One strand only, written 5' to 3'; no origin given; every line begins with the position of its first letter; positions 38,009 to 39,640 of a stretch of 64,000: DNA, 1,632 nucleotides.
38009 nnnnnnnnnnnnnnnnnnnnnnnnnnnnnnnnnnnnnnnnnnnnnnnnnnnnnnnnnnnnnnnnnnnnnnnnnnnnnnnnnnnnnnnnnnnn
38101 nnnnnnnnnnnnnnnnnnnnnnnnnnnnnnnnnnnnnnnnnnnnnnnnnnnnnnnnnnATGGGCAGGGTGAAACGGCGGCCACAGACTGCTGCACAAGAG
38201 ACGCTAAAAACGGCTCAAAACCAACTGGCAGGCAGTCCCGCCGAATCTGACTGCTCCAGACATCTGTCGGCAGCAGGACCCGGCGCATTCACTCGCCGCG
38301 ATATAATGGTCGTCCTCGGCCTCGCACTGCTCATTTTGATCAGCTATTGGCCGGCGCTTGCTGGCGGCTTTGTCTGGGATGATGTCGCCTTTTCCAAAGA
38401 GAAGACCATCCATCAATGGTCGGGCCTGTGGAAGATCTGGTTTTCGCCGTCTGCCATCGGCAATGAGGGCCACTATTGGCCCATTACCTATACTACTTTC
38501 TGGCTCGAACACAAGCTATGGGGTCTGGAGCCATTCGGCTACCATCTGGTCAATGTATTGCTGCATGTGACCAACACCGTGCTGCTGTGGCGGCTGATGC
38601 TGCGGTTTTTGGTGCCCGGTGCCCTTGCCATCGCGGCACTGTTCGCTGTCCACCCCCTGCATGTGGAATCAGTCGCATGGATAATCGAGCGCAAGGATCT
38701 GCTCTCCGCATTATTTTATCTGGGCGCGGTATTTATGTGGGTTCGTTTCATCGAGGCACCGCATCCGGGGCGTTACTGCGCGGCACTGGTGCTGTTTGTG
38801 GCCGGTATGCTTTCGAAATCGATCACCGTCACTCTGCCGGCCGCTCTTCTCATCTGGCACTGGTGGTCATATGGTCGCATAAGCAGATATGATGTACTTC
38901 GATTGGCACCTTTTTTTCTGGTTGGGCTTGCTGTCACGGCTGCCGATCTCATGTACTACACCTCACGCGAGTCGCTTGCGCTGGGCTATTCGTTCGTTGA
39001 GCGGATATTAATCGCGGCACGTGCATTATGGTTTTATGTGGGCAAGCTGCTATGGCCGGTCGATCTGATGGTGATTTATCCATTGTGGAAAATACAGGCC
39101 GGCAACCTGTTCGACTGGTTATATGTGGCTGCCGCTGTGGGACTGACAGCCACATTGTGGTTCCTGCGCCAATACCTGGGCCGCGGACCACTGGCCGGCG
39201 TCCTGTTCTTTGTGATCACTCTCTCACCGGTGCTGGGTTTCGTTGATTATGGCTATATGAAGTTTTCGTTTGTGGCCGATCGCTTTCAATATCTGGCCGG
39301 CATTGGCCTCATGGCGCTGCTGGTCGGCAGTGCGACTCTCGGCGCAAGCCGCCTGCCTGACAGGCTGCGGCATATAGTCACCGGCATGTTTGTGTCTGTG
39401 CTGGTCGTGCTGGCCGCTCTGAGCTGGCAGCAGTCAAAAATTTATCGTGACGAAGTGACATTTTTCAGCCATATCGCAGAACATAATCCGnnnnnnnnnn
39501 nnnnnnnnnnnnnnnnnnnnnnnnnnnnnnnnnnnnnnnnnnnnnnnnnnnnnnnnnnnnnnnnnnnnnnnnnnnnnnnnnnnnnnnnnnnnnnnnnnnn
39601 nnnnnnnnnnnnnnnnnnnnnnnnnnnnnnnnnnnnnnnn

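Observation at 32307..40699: GT2-GtrA sugar-lipid synthase plus two TMTC-like GT-C/TPR paralogs bracketing a Calx-beta autotransporter: candidate periplasmic protein O-glycosylation module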

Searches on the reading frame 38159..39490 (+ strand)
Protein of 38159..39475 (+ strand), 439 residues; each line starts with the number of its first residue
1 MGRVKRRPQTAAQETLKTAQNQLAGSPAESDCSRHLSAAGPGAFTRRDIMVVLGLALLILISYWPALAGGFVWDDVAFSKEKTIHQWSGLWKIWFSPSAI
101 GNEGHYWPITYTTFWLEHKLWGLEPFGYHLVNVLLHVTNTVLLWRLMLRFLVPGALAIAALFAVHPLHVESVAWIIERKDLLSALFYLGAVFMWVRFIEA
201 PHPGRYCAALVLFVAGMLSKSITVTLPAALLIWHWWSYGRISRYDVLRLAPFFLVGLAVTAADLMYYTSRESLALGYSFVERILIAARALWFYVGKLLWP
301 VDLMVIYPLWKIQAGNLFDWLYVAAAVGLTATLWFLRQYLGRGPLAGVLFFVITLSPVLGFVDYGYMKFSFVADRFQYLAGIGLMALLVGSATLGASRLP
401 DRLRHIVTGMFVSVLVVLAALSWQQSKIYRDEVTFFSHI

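Call 14: search_solved_structures(query=window:38159-39475:+, max_evalue=10, show_alignments=3)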
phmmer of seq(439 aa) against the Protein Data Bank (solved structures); distinct sequences matched with E-value up to 10: 2.
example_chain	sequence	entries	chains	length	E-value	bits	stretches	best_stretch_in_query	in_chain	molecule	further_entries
4arg_B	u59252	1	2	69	2.3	10.3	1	7-47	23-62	M-PMV DPRO CANC PROTEIN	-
2jyg_A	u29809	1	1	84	2.8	10.1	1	7-49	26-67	Capsid protein p24 (CA)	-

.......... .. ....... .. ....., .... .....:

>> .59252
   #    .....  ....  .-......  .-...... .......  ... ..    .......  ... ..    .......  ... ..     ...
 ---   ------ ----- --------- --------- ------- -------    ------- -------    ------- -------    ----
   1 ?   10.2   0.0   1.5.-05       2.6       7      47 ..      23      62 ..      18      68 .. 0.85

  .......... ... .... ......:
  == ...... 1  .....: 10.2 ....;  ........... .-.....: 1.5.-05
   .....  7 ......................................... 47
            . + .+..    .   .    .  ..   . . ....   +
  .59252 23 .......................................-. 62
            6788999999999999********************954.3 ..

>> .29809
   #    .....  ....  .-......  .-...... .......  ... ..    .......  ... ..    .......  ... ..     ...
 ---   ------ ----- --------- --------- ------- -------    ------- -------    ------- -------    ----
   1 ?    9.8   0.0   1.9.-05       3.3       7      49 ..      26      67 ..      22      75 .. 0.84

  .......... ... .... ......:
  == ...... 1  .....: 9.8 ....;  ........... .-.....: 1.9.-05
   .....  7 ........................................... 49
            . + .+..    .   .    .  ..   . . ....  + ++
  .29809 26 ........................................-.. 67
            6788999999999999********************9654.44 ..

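Call 15: find_homologous_proteins(query=window:38282-39475:+, max_evalue=0.00001)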
Query seq(398 aa) (398 aa): 5334 proteins with E <= 0.00001 among 8000 candidates; the best 120 are listed.
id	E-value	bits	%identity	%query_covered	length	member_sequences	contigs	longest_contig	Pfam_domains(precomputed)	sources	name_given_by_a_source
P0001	9.2e-190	649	73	100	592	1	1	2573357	PF13431.13,PF23914.2,PF13414.13,PF13176.13,PF13428.13,PF13374.13,PF14559.13,PF13371.13,PF00515.35,PF12895.14,PF13424.13,PF13432.13,PF13181.13,PF07719.24,PF13231.13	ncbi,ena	-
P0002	8.1e-180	617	69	100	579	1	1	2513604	PF13431.13,PF23914.2,PF13414.13,PF13428.13,PF14559.13,PF13371.13,PF00515.35,PF13424.13,PF13432.13,PF13181.13,PF07719.24,PF13174.13,PF13231.13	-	-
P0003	2.5e-179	615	69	100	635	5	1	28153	PF13431.13,PF23914.2,PF13414.13,PF13428.13,PF14559.13,PF00515.35,PF12895.14,PF13424.13,PF13432.13,PF13181.13,PF07719.24,PF13174.13,PF13231.13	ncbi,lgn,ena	-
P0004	4.7e-171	588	65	100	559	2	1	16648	PF13231.13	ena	-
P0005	6.5e-171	587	69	100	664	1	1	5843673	PF25063.1,PF03704.24,PF13431.13,PF23914.2,PF13414.13,PF13176.13,PF13428.13,PF13374.13,PF14559.13,PF24575.2,PF13371.13,PF00515.35,PF12895.14,PF13424.13,PF21033.5,PF13432.13,PF13181.13,PF07719.24,PF13174.13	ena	-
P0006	1.0e-169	583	64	100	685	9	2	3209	PF13431.13,PF23914.2,PF13414.13,PF13176.13,PF13428.13,PF13374.13,PF14559.13,PF24575.2,PF13371.13,PF00515.35,PF13424.13,PF21033.5,PF13432.13,PF13181.13,PF07719.24,PF13174.13,PF13231.13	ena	-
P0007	1.7e-169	583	65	100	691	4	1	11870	PF13431.13,PF23914.2,PF13414.13,PF13176.13,PF13428.13,PF13374.13,PF14559.13,PF24575.2,PF13371.13,PF00515.35,PF13424.13,PF21033.5,PF13432.13,PF13181.13,PF07719.24,PF13174.13,PF13231.13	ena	-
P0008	5.3e-169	581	66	100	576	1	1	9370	PF13231.13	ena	-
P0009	4.9e-168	578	66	95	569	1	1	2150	PF14559.13,PF13431.13,PF13414.13,PF00515.35,PF13424.13,PF13432.13,PF13231.13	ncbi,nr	ncbi:MAG: glycosyltransferase family 39 protein, partial [Chloroflexota bacterium]|nr:glycosyltransf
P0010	9.1e-168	577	68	97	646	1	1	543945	PF13431.13,PF13414.13,PF13176.13,PF13428.13,PF13374.13,PF14559.13,PF00515.35,PF13424.13,PF13432.13,PF13181.13,PF07719.24,PF13231.13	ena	-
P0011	3.6e-167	575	64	99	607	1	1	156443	PF13431.13,PF23914.2,PF13414.13,PF13428.13,PF14559.13,PF24575.2,PF00515.35,PF13424.13,PF13432.13,PF13181.13,PF14561.13,PF07719.24,PF13174.13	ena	-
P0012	5.6e-165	568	64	99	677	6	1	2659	PF13431.13,PF23914.2,PF25062.2,PF13414.13,PF13176.13,PF13428.13,PF25064.2,PF13374.13,PF14559.13,PF24575.2,PF13371.13,PF00515.35,PF12895.14,PF13424.13,PF21033.5,PF13432.13,PF13429.13,PF13181.13,PF14561.13,PF07719.24,PF13174.13,PF13231.13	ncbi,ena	-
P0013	8.6e-164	564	68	91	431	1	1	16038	PF13231.13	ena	-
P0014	1.6e-162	560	63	100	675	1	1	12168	PF13431.13,PF23914.2,PF13414.13,PF13176.13,PF13428.13,PF13374.13,PF14559.13,PF24575.2,PF13371.13,PF00515.35,PF12895.14,PF13424.13,PF13432.13,PF13181.13,PF14561.13,PF07719.24,PF13174.13,PF13231.13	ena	-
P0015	1.1e-161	557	63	95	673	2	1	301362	PF03704.24,PF13431.13,PF23914.2,PF13414.13,PF13176.13,PF13428.13,PF13374.13,PF14559.13,PF24575.2,PF13371.13,PF00515.35,PF12895.14,PF13424.13,PF13432.13,PF13429.13,PF13181.13,PF14561.13,PF07719.24,PF13174.13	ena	-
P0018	2.6e-161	556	63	95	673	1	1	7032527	PF03704.24,PF13431.13,PF23914.2,PF13414.13,PF13176.13,PF13428.13,PF13374.13,PF14559.13,PF24575.2,PF13371.13,PF00515.35,PF12895.14,PF13424.13,PF13432.13,PF13429.13,PF13181.13,PF14561.13,PF07719.24,PF13174.13,PF20308.5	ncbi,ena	-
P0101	3.6e-154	532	63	99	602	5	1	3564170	PF13431.13,PF23914.2,PF13414.13,PF13176.13,PF13428.13,PF13374.13,PF14559.13,PF13371.13,PF00515.35,PF12895.14,PF13424.13,PF13432.13,PF13181.13,PF07719.24,PF13231.13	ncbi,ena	-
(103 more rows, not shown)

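Call 16: find_encoding_contigs(protein=P0001, flank=10000, max_places=3)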
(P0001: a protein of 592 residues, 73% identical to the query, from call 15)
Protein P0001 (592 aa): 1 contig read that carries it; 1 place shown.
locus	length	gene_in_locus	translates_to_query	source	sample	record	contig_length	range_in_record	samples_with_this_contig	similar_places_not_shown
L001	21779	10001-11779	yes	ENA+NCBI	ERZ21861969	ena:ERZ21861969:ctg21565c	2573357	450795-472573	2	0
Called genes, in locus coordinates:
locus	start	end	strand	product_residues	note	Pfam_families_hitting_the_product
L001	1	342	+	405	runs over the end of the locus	PF00696:AA_kinase, PF01842:ACT, PF22468:ACT_9 (weak), PF13840:ACT_7, PF22468:ACT_9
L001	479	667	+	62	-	PF02599:CsrA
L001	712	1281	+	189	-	-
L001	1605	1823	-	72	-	PF01176:eIF-1a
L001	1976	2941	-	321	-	PF10017:Methyltransf_33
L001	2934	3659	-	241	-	PF04376:ATE_N, PF04377:ATE_C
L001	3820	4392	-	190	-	PF03588:Leu_Phe_trans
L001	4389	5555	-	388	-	PF04339:FemAB_like, PF13480:Acetyltransf_6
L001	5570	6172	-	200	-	PF00657:Lipase_GDSL, PF13472:Lipase_GDSL_2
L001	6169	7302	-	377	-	PF01546:Peptidase_M20, PF07687:M20_dimer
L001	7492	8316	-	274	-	PF14805:THDPS_N_2, PF00132:Hexapep, PF14602:Hexapep_2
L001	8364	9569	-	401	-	PF00155:Aminotran_1_2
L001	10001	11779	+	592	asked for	PF13231:PMT_2, PF13428:TPR_14 (faint), PF13371:TPR_9, PF13424:TPR_12, PF13432:TPR_16, PF14559:TPR_19, PF00515:TPR_1 (weak), PF07719:TPR_2 (weak), +7 more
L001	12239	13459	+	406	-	-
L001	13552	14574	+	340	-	-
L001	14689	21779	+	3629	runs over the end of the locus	PF03160:Calx-beta (faint)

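Call 17: find_encoding_contigs(protein=P0002, flank=10000, max_places=3)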
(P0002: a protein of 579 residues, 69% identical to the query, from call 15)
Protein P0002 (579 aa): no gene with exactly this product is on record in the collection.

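Call 54: search_protein_families(library=pfam, proteins=[L001:14689-21777:+], max_evalue=0.001)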
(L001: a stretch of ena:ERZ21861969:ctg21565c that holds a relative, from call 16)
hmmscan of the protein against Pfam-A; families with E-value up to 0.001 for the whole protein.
L001:14689-21777:+ (2363 aa): 1 family
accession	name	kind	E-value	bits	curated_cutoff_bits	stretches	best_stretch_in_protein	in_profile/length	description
PF03160.20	Calx-beta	-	7e-13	49.1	27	0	1855-1930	47-113/119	Calx-beta domain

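Call 57: find_encoding_contigs(protein=P0005, flank=10000, max_places=1)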
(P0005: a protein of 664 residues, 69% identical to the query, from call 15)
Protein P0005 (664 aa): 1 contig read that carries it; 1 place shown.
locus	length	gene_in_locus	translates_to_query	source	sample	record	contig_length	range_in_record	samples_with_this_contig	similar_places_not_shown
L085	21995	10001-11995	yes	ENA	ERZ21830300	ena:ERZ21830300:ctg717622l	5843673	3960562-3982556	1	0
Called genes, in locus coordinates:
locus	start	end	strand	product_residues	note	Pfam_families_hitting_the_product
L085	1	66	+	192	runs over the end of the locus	-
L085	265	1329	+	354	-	PF05685:Uma2 (weak)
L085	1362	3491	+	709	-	PF03958:Secretin_N, PF00263:Secretin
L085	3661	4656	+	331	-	PF05685:Uma2 (weak)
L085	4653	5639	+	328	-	PF05685:Uma2 (weak)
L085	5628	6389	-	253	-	-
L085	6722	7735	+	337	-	PF05685:Uma2 (weak)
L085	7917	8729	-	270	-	-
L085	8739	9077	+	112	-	-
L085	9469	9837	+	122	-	PF04138:GtrA_DPMS_TM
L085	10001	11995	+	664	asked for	PF14559:TPR_19 (weak), PF13424:TPR_12 (weak), PF13432:TPR_16, PF13414:TPR_11 (weak), PF14559:TPR_19, PF23914:TPR_CcmH_CycH, PF13424:TPR_12, PF13424:TPR_12, +15 more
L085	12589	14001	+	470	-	-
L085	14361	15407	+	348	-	-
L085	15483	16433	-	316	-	-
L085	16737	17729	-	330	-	PF04754:Transposase_31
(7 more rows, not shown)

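Call 58: find_encoding_contigs(protein=P0018, flank=10000, max_places=1)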
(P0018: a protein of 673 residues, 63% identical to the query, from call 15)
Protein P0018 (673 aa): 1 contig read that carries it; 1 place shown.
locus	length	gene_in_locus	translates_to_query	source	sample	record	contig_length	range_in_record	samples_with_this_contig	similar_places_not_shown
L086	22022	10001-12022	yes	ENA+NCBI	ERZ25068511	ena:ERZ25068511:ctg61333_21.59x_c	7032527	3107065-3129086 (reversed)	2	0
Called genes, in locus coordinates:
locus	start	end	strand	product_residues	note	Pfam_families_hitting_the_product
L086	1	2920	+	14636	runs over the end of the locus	-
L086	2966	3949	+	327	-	PF04397:LytTR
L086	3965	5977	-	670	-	PF11028:TMEM260_N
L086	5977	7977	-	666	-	PF13424:TPR_12, PF13432:TPR_16, PF14559:TPR_19, PF00515:TPR_1 (weak), PF07719:TPR_2 (weak), PF13174:TPR_6 (weak), PF13432:TPR_16, PF14559:TPR_19, +17 more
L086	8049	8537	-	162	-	-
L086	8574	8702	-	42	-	-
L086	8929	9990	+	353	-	PF00535:Glycos_transf_2, PF13641:Glyco_tranf_2_3 (weak), PF04138:GtrA_DPMS_TM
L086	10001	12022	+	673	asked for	PF13432:TPR_16 (weak), PF13414:TPR_11 (weak), PF13432:TPR_16 (weak), PF14559:TPR_19 (weak), PF23914:TPR_CcmH_CycH, PF13424:TPR_12, PF13432:TPR_16 (weak), PF13414:TPR_11, +17 more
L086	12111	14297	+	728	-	PF13231:PMT_2 (weak), PF13414:TPR_11, PF13424:TPR_12, PF13432:TPR_16, PF14559:TPR_19, PF14559:TPR_19, PF00515:TPR_1, PF07719:TPR_2, +21 more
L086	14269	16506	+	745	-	PF03901:Glyco_transf_22, PF13414:TPR_11 (weak), PF13432:TPR_16, PF14559:TPR_19 (weak), PF14559:TPR_19 (weak), PF13424:TPR_12 (weak), PF13432:TPR_16, PF00515:TPR_1 (weak), +8 more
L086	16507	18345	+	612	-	PF13231:PMT_2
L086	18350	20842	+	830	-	PF13231:PMT_2 (weak), PF13432:TPR_16 (weak), PF13432:TPR_16, PF13424:TPR_12, PF13432:TPR_16, PF13424:TPR_12, PF13432:TPR_16, PF14559:TPR_19, +31 more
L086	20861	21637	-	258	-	-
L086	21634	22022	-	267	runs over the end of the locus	PF14516:AAA_35, PF24883:NPHP3_N (weak), PF13191:AAA_16 (weak), PF13401:AAA_22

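Call 59: find_encoding_contigs(protein=P0101, flank=10000, max_places=1)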
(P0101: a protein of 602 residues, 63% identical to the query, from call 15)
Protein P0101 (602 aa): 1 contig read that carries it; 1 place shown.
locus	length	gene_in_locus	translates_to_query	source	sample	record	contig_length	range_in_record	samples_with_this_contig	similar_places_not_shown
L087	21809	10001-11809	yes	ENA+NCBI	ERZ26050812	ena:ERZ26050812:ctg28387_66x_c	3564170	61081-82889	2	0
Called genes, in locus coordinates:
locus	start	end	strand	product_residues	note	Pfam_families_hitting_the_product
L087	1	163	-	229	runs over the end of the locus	PF01553:Acyltransferase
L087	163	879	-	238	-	PF02698:DUF218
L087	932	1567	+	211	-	PF13717:Zn_ribbon_4, PF13719:Zn_ribbon_5, PF11906:DUF3426 (weak)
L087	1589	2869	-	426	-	PF00278:Orn_DAP_Arg_deC, PF01168:Ala_racemase_N, PF02784:Orn_Arg_deC_N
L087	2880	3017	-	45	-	PF13627:LptM_cons (weak)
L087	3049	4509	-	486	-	PF00206:Lyase_1, PF14698:ASL_C2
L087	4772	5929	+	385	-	PF22494:choice_anch_I (faint), PF02239:Cytochrom_D1 (faint), PF10282:Lactonase (faint), PF24814:WD40_Prp19 (faint), PF25174:Beta-prop_THOC3, PF23414:Beta-prop_EML_2 (faint), PF21783:YNCE (weak)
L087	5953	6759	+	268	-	PF03572:Peptidase_S41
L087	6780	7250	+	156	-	PF04314:LpqE-like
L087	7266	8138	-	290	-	PF02737:3HCDH_N, PF00725:3HCDH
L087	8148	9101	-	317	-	PF01012:ETF, PF00766:ETF_alpha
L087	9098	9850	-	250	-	PF01012:ETF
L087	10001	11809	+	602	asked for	PF13231:PMT_2, PF13432:TPR_16, PF14559:TPR_19, PF00515:TPR_1 (weak), PF07719:TPR_2 (weak), PF13424:TPR_12 (weak), PF13432:TPR_16, PF14559:TPR_19, +10 more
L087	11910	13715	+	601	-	PF13231:PMT_2, PF13424:TPR_12 (weak), PF14559:TPR_19 (weak), PF13371:TPR_9 (weak), PF13414:TPR_11 (weak), PF13424:TPR_12, PF13432:TPR_16, PF00515:TPR_1 (weak), +10 more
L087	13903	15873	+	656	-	PF11028:TMEM260_N, PF13231:PMT_2, PF13424:TPR_12 (weak)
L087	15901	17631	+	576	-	PF03901:Glyco_transf_22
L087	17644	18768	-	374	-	PF00535:Glycos_transf_2, PF04138:GtrA_DPMS_TM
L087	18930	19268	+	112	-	PF00543:P-II, PF11582:DUF3240 (weak)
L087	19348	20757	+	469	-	PF03951:Gln-synt_N, PF00120:Gln-synt_C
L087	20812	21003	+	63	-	-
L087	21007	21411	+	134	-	-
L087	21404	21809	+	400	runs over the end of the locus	PF00764:Arginosuc_synth, PF20979:Arginosuc_syn_C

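Call 63: search_protein_families(library=pfam, proteins=[window:38276-39490:+, L086:2-2920:+, L001:12239-13459:+, L001:13552-14574:+], max_evalue=5)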
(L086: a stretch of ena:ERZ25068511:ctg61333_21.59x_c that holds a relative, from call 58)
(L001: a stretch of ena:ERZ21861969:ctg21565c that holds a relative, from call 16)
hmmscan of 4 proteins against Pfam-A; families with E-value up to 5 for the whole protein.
window:38276-39490:+ (405 aa): 2 families
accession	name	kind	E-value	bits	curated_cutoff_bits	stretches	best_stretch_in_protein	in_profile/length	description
PF13231.12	PMT_2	-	2.9e-07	31.3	26.1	1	75-222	10-155/160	Dolichyl-phosphate-mannose-protein mannosyltransferase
PF15088.11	NADH_dh_m_C1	-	4.1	7.5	27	1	280-297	13-30/49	NADH dehydrogenase [ubiquinone] 1 subunit C1, mitochondrial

L086:2-2920:+ (972 aa): 8 families
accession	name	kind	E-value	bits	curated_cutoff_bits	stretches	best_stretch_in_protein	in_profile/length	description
PF03160.20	Calx-beta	-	6.5e-69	229.9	27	4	362-449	21-104/119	Calx-beta domain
PF24547.1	DUF7601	-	9e-09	36.4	27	1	18-71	10-65/116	Domain of unknown function (DUF7601)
PF02801.28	Ketoacyl-synt_C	-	0.00011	22.6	20.8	0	247-296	24-73/119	Beta-ketoacyl synthase, C-terminal domain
PF00699.25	Urease_beta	-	0.00069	20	25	0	173-197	63-87/98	Urease beta subunit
PF12812.13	PDZ_1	-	0.006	17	28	0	162-206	27-71/78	PDZ-like domain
PF11614.14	FixG_C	-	0.0062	17.1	25.6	0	312-372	44-103/119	IG-like fold at C-terminal of FixG, putative oxidoreductase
PF05737.18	Collagen_bind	-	0.01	16.5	27.5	0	248-284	79-115/131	Collagen binding domain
PF16862.10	Glyco_hydro_79C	-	0.36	12.1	27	1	362-437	28-99/103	Glycosyl hydrolase family 79 C-terminal beta domain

L001:12239-13459:+ (406 aa): 0 families

L001:13552-14574:+ (340 aa): 0 families

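Call 93: find_encoding_contigs(protein=P0003, flank=3000, max_places=2)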
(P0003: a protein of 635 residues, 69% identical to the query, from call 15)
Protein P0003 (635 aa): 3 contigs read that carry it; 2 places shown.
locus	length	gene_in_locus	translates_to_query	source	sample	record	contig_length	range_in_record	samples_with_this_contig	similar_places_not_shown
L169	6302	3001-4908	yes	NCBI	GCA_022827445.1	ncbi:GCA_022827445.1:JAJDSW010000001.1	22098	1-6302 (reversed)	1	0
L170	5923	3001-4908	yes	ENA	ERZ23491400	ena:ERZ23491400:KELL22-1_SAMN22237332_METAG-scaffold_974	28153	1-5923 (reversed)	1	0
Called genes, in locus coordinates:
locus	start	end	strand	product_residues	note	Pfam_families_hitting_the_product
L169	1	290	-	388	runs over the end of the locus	PF04339:FemAB_like, PF13480:Acetyltransf_6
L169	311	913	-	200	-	PF00657:Lipase_GDSL, PF25182:NonGDSL (weak), PF13472:Lipase_GDSL_2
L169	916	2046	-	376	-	PF01546:Peptidase_M20, PF07687:M20_dimer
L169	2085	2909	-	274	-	PF14805:THDPS_N_2, PF25084:LbH_EIF2B (faint), PF00132:Hexapep, PF14602:Hexapep_2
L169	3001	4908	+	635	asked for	PF13231:PMT_2, PF14559:TPR_19 (faint), PF23914:TPR_CcmH_CycH (weak), PF13414:TPR_11, PF13424:TPR_12 (weak), PF13432:TPR_16 (weak), PF00515:TPR_1, PF07719:TPR_2 (weak), +5 more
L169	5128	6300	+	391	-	?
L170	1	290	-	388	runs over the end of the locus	PF04339:FemAB_like, PF13480:Acetyltransf_6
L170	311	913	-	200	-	PF00657:Lipase_GDSL, PF25182:NonGDSL (weak), PF13472:Lipase_GDSL_2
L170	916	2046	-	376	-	PF01546:Peptidase_M20, PF07687:M20_dimer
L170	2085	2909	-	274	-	PF14805:THDPS_N_2, PF25084:LbH_EIF2B (faint), PF00132:Hexapep, PF14602:Hexapep_2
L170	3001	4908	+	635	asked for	PF13231:PMT_2, PF14559:TPR_19 (faint), PF23914:TPR_CcmH_CycH (weak), PF13414:TPR_11, PF13424:TPR_12 (weak), PF13432:TPR_16 (weak), PF00515:TPR_1, PF07719:TPR_2 (weak), +5 more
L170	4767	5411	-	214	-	-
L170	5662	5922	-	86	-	?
